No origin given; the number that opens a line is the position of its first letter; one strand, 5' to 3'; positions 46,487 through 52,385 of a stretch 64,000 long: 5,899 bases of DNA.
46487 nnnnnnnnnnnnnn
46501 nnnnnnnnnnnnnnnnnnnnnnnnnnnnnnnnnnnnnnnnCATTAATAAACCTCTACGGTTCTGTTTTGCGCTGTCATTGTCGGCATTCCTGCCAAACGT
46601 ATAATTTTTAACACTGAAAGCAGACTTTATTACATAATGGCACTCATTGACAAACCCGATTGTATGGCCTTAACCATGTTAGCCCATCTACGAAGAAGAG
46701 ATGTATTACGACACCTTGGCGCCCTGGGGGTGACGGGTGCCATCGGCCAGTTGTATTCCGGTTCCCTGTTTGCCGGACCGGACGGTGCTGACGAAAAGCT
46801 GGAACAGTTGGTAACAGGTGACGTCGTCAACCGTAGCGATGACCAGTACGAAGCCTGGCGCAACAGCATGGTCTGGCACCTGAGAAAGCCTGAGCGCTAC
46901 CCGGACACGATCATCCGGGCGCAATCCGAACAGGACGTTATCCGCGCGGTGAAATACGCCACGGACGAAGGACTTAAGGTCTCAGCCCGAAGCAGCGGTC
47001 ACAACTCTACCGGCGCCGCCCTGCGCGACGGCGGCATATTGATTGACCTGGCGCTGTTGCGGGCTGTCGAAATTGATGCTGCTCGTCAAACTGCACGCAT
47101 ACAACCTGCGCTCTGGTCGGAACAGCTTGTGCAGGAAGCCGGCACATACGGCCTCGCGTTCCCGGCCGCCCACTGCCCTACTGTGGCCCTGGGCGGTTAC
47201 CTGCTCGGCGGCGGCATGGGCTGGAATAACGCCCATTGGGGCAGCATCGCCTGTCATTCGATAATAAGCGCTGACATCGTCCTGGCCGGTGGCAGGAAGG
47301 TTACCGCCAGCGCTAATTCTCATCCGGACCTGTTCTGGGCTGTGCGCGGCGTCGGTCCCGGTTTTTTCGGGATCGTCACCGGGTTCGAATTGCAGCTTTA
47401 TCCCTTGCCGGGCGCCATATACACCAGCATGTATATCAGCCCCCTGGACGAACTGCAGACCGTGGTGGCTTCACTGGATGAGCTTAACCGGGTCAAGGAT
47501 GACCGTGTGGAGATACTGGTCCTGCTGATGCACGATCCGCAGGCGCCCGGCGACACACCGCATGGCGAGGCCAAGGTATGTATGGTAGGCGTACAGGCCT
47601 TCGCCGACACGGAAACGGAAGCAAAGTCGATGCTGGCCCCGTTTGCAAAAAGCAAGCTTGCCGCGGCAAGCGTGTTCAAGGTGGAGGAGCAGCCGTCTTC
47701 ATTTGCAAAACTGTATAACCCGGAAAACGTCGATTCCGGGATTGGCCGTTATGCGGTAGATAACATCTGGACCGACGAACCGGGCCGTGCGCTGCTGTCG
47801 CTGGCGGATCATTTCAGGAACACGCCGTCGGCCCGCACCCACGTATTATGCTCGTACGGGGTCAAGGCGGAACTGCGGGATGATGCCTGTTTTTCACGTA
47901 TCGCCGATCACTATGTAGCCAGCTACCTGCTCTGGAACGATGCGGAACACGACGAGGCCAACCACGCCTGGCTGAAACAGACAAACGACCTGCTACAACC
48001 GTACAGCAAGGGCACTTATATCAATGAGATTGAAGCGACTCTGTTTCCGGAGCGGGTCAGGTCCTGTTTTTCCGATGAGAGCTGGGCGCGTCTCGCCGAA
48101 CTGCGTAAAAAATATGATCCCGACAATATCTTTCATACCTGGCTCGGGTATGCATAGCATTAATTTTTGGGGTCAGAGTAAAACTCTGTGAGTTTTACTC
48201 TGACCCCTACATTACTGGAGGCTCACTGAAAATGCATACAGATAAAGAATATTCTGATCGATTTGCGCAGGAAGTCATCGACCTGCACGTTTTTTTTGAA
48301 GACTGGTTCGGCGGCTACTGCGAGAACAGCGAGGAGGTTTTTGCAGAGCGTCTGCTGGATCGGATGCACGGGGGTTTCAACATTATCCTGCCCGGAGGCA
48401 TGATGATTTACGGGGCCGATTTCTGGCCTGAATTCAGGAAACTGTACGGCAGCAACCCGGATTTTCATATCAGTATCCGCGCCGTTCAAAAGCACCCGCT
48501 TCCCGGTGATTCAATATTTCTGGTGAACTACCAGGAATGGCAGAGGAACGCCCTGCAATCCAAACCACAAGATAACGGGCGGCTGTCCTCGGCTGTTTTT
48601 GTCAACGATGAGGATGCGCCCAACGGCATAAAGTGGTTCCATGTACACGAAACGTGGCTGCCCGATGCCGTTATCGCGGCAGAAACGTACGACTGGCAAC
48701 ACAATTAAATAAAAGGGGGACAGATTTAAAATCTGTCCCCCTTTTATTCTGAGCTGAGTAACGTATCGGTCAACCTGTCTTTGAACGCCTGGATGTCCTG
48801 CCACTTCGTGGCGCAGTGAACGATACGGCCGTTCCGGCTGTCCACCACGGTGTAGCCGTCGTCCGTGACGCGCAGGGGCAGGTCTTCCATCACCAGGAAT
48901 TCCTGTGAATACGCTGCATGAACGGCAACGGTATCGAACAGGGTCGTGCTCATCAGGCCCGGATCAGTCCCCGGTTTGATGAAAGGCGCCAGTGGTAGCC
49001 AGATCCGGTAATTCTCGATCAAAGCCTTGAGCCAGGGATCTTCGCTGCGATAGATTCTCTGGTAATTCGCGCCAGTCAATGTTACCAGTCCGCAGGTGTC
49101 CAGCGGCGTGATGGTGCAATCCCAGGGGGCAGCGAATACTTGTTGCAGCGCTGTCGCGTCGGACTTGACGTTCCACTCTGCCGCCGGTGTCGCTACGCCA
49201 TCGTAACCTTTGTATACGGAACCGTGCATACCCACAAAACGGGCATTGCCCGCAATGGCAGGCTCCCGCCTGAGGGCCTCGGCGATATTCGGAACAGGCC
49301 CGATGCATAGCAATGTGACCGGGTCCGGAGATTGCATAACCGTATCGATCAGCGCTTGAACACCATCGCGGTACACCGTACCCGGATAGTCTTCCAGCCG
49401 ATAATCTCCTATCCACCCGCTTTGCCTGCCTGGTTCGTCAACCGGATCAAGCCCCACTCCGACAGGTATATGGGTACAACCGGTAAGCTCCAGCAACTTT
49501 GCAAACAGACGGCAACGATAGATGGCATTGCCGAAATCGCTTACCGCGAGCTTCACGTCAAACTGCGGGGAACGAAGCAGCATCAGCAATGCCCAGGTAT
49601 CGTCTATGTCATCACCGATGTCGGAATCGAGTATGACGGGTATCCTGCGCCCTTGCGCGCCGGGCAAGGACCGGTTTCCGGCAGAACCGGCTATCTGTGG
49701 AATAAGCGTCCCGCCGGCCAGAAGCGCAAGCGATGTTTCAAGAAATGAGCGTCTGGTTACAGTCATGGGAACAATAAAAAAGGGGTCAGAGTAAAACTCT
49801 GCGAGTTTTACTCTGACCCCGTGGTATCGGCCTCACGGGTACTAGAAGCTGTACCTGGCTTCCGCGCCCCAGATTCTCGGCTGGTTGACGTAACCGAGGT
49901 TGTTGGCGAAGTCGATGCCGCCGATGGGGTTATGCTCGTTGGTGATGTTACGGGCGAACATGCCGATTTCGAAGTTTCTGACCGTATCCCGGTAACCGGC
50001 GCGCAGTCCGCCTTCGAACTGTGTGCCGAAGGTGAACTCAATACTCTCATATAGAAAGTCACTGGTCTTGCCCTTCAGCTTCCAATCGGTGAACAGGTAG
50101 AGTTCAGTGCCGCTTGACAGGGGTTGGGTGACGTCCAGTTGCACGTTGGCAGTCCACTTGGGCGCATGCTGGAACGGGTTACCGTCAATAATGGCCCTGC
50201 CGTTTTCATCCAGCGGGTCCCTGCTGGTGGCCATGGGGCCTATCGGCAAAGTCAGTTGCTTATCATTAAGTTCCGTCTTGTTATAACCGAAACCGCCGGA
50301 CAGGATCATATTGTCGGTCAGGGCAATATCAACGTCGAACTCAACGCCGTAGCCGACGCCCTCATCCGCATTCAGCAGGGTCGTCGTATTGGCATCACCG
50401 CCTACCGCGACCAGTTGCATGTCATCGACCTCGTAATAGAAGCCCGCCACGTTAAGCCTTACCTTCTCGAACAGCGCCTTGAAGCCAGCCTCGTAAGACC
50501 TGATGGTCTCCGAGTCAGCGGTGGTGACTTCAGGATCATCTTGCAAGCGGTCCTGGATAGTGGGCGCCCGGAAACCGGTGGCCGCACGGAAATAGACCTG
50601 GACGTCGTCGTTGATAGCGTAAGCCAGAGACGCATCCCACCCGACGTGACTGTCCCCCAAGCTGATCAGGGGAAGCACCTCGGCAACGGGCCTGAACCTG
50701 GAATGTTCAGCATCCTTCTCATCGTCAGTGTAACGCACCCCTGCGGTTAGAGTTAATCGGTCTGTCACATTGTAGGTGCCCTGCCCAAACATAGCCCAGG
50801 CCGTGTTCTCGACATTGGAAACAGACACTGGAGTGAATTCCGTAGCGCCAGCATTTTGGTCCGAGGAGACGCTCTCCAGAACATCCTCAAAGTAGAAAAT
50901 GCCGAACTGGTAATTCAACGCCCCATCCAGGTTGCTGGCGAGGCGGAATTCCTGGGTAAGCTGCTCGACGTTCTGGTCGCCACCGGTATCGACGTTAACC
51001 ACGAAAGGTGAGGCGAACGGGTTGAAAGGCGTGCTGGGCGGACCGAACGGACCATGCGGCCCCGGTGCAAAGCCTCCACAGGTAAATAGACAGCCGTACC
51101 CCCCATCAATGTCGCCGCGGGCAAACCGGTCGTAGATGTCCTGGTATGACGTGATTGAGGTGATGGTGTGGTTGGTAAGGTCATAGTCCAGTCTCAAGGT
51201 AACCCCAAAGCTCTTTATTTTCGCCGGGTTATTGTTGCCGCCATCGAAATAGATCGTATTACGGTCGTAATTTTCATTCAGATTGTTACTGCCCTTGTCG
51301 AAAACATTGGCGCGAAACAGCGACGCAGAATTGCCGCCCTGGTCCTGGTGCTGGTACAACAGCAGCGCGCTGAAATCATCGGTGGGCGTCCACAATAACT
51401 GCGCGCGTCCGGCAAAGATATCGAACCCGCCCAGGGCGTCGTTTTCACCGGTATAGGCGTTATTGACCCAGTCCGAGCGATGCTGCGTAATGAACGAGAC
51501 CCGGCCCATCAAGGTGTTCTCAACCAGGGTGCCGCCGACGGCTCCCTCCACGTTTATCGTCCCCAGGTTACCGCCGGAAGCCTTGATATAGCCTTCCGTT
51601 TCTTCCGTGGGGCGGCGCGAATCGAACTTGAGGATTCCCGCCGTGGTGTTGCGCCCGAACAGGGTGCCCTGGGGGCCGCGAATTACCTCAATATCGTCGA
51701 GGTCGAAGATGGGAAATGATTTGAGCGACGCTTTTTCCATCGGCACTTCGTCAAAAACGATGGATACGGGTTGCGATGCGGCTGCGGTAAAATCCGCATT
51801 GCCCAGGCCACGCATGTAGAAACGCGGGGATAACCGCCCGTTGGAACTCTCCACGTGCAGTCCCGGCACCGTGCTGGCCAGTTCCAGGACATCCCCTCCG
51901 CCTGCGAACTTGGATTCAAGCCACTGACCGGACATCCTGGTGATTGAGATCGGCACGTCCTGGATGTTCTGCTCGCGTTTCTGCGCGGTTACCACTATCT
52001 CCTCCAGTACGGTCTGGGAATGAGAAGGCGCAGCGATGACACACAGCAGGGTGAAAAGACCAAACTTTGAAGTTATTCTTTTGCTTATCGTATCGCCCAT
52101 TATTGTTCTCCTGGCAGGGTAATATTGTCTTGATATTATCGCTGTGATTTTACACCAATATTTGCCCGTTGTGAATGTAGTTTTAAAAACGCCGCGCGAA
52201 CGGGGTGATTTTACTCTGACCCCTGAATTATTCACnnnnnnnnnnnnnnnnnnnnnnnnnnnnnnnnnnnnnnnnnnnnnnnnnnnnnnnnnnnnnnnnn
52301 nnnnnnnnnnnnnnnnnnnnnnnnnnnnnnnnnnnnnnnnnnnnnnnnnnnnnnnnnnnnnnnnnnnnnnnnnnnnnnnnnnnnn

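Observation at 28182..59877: Abundant family of REP-like palindromic repeats (core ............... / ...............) in three structural variants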

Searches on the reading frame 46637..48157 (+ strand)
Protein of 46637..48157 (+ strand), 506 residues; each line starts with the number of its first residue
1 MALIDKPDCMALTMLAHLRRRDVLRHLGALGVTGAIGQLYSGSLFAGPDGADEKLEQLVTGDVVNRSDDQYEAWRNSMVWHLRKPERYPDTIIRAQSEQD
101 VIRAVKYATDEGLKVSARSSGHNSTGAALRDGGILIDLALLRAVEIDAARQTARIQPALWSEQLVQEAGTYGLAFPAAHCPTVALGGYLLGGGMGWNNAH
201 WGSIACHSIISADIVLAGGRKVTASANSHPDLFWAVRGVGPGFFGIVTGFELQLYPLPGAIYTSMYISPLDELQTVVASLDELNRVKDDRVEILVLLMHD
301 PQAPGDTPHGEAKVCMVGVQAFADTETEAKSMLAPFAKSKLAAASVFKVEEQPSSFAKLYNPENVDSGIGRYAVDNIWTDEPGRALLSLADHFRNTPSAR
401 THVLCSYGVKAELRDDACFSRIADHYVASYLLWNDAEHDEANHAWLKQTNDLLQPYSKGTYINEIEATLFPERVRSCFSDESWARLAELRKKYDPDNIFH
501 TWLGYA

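Call 8: search_protein_families(library=pfam, proteins=[window:46637-48157:+])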
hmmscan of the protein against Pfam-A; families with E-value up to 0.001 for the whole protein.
window:46637-48157:+ (506 aa): 2 families
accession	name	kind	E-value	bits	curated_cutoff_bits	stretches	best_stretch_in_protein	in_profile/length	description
PF01565.28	FAD_binding_4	-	1.6e-24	86.6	26.4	1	89-224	1-138/139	FAD binding domain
PF08031.17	BBE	-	2.7e-05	24.5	20.6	1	461-501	2-40/45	Berberine and berberine like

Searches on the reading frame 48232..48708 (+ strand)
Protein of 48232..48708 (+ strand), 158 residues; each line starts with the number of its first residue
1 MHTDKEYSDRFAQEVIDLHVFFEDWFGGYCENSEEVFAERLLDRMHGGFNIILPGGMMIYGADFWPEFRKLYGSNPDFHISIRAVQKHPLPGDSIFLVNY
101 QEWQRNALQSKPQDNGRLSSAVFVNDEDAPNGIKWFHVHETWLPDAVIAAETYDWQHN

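Call 8: search_protein_families(library=pfam, proteins=[window:48232-48708:+])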
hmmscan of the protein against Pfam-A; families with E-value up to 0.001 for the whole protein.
window:48232-48708:+ (158 aa): 1 family
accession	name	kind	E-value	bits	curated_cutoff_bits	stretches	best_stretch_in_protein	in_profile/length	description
PF08472.16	S6PP_C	-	1.3e-06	28.8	34.4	1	9-106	20-117/133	Sucrose-6-phosphate phosphohydrolase C-terminal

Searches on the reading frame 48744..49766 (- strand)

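Call 8: search_protein_families(library=pfam, proteins=[window:48744-49766:-])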
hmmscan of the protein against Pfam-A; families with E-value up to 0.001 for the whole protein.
window:48744-49766:- (340 aa): 1 family
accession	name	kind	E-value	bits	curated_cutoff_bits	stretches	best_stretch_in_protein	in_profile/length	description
PF01156.24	IU_nuc_hydro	-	3.1e-35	122.7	34.2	1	44-313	1-277/297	Inosine-uridine preferring nucleoside hydrolase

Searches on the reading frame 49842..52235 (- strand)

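Call 8: search_protein_families(library=pfam, proteins=[window:49842-52235:-])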
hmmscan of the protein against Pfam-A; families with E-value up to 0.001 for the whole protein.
window:49842-52235:- (797 aa): 3 families
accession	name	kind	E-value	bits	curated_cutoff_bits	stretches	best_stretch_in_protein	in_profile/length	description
PF00593.30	TonB_dep_Rec_b-barrel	-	4.8e-38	132.6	27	1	293-703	18-381/436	TonB dependent receptor-like, beta-barrel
PF07715.20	Plug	-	1.1e-15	58.4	23.9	1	91-201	2-107/107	TonB-dependent Receptor Plug Domain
PF13505.12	OMP_b-brl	-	2e-06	28.6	28.7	1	470-591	33-142/175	Outer membrane protein beta-barrel domain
